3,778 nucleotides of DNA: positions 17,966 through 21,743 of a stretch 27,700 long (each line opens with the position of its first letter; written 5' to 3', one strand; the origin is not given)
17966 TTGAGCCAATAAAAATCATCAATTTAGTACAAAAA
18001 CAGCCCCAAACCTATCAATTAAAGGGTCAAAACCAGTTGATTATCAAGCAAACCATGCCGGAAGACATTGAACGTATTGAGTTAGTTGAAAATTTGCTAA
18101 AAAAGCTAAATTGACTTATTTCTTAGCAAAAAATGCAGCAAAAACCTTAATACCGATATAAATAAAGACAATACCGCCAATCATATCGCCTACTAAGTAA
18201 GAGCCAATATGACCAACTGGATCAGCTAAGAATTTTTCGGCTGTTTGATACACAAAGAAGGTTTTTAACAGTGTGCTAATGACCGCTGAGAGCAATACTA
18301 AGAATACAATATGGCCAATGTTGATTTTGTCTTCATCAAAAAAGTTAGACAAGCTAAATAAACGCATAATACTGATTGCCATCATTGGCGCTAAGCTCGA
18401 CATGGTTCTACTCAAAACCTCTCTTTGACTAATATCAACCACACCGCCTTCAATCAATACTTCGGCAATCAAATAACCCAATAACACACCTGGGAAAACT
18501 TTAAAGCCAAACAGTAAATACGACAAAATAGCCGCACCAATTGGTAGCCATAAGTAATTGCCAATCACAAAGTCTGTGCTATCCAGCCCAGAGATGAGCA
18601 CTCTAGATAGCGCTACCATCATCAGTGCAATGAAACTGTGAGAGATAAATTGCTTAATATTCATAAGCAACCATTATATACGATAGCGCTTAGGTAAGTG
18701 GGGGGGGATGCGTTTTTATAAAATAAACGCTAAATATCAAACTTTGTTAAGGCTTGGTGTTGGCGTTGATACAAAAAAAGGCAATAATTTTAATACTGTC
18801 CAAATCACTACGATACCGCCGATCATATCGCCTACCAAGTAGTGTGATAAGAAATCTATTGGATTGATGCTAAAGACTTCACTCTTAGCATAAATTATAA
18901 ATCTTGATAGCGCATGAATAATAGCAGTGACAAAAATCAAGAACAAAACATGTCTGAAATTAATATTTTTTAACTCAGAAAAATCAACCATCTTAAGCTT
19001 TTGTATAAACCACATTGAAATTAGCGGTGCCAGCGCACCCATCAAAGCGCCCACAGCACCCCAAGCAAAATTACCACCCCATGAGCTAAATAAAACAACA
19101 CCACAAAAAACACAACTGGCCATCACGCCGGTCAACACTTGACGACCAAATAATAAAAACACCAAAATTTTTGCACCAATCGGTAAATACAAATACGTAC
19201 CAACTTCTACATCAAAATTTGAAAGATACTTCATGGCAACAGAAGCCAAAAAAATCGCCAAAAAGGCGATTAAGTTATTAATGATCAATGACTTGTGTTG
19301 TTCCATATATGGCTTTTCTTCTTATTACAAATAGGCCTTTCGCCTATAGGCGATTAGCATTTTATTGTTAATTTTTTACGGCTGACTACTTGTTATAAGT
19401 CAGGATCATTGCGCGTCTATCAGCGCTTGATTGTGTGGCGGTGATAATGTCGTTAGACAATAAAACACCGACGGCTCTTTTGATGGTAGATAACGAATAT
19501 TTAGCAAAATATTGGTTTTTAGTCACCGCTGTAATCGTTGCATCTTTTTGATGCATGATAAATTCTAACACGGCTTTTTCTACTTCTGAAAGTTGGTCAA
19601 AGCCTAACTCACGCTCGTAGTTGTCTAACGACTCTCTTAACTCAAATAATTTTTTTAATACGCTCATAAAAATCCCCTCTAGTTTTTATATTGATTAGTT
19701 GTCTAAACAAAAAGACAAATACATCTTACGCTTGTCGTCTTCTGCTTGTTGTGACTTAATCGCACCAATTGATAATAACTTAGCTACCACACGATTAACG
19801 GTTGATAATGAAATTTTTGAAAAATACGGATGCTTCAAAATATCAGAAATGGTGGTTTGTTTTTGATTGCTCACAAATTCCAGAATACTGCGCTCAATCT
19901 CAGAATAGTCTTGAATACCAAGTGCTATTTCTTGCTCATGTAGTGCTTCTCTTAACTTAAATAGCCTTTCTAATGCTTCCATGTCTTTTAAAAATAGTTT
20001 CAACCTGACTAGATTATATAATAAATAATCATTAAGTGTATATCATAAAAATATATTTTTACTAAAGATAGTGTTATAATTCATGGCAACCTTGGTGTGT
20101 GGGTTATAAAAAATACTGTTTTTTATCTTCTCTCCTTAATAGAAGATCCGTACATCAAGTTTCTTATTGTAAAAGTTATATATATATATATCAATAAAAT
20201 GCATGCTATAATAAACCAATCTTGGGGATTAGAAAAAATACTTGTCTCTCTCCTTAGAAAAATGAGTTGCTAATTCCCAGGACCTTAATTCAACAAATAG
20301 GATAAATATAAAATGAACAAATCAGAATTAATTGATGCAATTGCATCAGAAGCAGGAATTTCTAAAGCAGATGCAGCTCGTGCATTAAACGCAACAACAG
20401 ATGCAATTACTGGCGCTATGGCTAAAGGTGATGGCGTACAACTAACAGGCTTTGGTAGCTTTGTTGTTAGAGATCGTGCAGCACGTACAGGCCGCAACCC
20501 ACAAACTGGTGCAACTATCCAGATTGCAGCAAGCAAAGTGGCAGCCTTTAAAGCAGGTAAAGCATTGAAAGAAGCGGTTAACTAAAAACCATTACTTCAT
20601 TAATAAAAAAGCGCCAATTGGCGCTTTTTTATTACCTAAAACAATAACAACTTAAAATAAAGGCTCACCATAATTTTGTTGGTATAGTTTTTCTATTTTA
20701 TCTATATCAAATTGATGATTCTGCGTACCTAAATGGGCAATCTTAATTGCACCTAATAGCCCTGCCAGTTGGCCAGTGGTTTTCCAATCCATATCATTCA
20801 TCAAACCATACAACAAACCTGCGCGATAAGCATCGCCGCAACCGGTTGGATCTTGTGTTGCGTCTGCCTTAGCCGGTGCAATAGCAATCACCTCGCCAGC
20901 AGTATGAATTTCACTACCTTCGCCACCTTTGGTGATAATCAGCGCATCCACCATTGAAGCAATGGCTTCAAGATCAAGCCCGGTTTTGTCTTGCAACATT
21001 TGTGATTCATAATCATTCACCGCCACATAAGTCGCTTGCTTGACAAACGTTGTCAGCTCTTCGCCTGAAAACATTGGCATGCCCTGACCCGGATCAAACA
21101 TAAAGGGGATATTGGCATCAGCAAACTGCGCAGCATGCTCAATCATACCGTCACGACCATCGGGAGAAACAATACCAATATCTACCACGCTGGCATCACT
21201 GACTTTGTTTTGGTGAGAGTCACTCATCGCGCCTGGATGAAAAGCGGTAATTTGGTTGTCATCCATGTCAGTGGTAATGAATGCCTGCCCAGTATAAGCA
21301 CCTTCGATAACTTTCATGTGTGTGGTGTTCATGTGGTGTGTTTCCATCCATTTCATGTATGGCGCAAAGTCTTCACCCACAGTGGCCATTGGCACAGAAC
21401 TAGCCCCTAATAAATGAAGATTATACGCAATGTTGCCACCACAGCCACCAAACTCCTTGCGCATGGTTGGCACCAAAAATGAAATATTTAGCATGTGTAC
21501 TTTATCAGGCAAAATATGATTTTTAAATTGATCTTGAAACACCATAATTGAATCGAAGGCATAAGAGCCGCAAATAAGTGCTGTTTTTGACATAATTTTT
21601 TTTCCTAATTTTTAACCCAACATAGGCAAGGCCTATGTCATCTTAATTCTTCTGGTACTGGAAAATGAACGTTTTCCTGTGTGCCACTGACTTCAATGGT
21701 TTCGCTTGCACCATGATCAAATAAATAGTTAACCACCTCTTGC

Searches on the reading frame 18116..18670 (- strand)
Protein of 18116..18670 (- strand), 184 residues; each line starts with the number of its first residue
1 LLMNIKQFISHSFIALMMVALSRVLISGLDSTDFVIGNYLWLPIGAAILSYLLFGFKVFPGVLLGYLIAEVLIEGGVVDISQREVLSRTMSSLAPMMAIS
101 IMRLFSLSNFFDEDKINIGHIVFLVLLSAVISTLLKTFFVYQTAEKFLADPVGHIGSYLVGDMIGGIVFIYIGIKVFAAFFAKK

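Call 7: search_protein_families(library=pfam, proteins=[window:18116-18670:-], max_evalue=0.01)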
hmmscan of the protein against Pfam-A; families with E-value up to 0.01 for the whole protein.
window:18116-18670:- (184 aa): 1 family
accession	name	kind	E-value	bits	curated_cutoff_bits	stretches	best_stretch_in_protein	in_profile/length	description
PF05231.19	MASE1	-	0.0035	16.9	29.8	1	39-179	30-171/299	MASE1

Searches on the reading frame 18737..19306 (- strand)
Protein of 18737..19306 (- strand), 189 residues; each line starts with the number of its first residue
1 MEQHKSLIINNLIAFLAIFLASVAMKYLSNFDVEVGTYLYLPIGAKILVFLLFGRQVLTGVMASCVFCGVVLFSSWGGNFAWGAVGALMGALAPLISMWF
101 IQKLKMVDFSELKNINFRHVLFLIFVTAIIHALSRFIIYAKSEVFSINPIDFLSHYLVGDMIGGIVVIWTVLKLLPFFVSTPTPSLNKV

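Call 7: search_protein_families(library=pfam, proteins=[window:18737-19306:-], max_evalue=0.01)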
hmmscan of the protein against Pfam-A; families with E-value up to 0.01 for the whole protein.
window:18737-19306:- (189 aa): 1 family
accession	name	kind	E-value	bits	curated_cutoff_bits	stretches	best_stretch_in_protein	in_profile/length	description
PF05231.19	MASE1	-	9e-08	32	29.8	1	11-180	3-174/299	MASE1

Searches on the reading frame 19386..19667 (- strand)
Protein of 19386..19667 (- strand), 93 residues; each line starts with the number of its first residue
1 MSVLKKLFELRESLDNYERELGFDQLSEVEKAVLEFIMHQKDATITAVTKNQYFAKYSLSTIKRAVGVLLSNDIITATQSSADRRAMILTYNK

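Call 7: search_protein_families(library=pfam, proteins=[window:19386-19667:-], max_evalue=0.01)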
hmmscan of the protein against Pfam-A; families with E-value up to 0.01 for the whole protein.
window:19386-19667:- (93 aa): 1 family
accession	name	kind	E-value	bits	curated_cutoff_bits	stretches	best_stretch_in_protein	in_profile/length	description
PF22381.2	Staph_reg_Sar_Rot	-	0.0002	21.8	27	1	25-93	11-76/85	Transcriptional regulator SarA/Rot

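Call 51: find_encoding_contigs(protein=window:19389-19667:-, flank=1100, max_places=10)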
Protein window:19389-19667:- (93 aa): 12 contigs read that carry it; 9 places shown.
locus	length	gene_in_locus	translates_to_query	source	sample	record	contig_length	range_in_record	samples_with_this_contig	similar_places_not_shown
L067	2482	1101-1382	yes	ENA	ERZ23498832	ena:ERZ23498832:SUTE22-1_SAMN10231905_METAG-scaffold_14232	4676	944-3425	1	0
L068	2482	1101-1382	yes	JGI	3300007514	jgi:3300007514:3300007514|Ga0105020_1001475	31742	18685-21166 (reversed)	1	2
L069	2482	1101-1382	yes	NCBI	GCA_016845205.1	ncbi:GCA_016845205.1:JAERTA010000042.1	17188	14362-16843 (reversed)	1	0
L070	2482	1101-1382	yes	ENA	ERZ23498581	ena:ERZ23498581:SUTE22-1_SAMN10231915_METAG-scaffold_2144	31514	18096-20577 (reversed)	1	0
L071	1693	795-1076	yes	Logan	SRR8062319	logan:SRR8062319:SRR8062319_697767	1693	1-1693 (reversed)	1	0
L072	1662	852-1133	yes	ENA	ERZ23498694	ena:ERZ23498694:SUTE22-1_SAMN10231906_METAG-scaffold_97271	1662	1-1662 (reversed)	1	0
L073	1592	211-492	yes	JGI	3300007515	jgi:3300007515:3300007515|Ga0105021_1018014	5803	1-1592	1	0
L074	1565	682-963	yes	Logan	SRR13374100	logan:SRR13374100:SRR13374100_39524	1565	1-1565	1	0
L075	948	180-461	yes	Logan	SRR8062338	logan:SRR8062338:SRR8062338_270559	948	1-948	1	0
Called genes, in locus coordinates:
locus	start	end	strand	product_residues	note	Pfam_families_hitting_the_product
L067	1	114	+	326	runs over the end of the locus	PF00294:PfkB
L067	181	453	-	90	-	PF00216:Bac_DNA_binding, PF18291:HU-HIG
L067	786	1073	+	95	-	PF01047:MarR (faint)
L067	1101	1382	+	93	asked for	-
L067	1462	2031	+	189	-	PF05231:MASE1 (weak)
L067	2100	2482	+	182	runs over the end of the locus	-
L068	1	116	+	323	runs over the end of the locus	PF00294:PfkB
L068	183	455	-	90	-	PF00216:Bac_DNA_binding, PF18291:HU-HIG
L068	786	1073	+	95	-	PF01047:MarR (weak)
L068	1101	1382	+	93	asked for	-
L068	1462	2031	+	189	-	PF05231:MASE1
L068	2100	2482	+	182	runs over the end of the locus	-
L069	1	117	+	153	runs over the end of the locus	?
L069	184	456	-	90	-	PF00216:Bac_DNA_binding, PF18291:HU-HIG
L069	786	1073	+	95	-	PF01047:MarR (weak)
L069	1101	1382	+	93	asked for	-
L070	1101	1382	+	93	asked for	-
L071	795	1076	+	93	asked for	-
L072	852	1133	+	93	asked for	-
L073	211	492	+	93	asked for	-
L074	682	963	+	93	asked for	-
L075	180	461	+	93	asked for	-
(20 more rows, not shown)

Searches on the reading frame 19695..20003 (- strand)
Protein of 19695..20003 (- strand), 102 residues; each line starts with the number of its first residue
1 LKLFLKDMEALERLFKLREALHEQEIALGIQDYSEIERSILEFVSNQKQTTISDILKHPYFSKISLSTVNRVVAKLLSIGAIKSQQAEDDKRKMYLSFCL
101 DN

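Call 7: search_protein_families(library=pfam, proteins=[window:19695-20003:-], max_evalue=0.01)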
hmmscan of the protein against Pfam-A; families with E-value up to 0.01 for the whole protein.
window:19695-20003:- (102 aa): 5 families
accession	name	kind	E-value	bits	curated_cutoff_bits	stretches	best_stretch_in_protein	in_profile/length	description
PF01047.28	MarR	-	2.8e-06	27.6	24.6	1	39-93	7-58/59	MarR family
PF13463.12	HTH_27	-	0.0025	18.5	22.2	1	36-97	4-63/68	Winged helix DNA-binding domain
PF12802.13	MarR_2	-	0.0029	18.2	27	1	37-92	7-60/61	MarR family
PF01475.25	FUR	-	0.0053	17.3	23.1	1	40-96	13-73/121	Ferric uptake regulator family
PF03965.22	Penicillinase_R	-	0.007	17.1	22.6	1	34-88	2-57/115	Penicillinase repressor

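Call 47: find_encoding_contigs(protein=window:19698-19982:-, flank=700, max_places=10)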
Protein window:19698-19982:- (95 aa): 7 contigs read that carry it; 6 places shown.
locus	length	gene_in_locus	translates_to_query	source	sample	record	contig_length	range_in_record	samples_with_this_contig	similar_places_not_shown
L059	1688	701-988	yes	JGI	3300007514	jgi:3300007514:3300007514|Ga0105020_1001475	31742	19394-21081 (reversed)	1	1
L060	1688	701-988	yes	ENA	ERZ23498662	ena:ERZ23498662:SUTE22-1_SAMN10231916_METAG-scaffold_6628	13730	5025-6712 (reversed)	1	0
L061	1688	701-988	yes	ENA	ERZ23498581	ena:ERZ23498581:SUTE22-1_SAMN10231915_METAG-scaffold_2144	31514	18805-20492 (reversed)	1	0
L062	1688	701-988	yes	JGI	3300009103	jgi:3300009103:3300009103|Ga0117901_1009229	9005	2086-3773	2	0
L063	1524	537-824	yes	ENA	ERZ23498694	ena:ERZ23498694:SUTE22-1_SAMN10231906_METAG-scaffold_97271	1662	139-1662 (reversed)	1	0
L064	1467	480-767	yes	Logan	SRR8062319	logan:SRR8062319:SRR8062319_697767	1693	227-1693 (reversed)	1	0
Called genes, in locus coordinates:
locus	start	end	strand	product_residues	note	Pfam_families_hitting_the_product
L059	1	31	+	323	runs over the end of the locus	PF00294:PfkB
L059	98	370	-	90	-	PF00216:Bac_DNA_binding, PF18291:HU-HIG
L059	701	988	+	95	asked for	PF01047:MarR (weak)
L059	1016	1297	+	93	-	-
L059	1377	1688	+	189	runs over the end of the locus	PF05231:MASE1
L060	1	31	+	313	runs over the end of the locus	PF00294:PfkB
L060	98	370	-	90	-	PF00216:Bac_DNA_binding, PF18291:HU-HIG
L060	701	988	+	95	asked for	PF01047:MarR (weak)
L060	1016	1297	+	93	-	-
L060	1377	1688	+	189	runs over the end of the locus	PF05231:MASE1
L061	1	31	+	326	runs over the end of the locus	PF00294:PfkB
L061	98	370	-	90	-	PF00216:Bac_DNA_binding, PF18291:HU-HIG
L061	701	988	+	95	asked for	PF01047:MarR (weak)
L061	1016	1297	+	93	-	-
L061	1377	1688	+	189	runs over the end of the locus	PF05231:MASE1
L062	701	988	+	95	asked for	PF01047:MarR (weak)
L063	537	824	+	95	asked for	PF01047:MarR (weak)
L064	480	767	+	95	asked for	PF01047:MarR (weak)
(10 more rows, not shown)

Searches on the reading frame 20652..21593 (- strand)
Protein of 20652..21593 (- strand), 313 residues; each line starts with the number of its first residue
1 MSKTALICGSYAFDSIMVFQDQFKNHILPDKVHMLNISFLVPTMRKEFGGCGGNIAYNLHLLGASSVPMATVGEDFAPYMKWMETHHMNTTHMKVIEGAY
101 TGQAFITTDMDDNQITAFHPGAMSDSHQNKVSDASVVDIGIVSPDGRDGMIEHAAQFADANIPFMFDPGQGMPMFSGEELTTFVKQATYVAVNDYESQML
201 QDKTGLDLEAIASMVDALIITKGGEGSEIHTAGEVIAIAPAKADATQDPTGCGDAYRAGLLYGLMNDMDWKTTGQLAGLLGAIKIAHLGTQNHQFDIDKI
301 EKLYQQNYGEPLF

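Call 7: search_protein_families(library=pfam, proteins=[window:20652-21593:-], max_evalue=0.01)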
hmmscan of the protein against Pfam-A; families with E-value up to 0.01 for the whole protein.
window:20652-21593:- (313 aa): 1 family
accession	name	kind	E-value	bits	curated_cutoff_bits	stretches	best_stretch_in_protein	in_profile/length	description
PF00294.29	PfkB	-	1e-34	120.7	25.8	1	38-292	26-297/302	pfkB family carbohydrate kinase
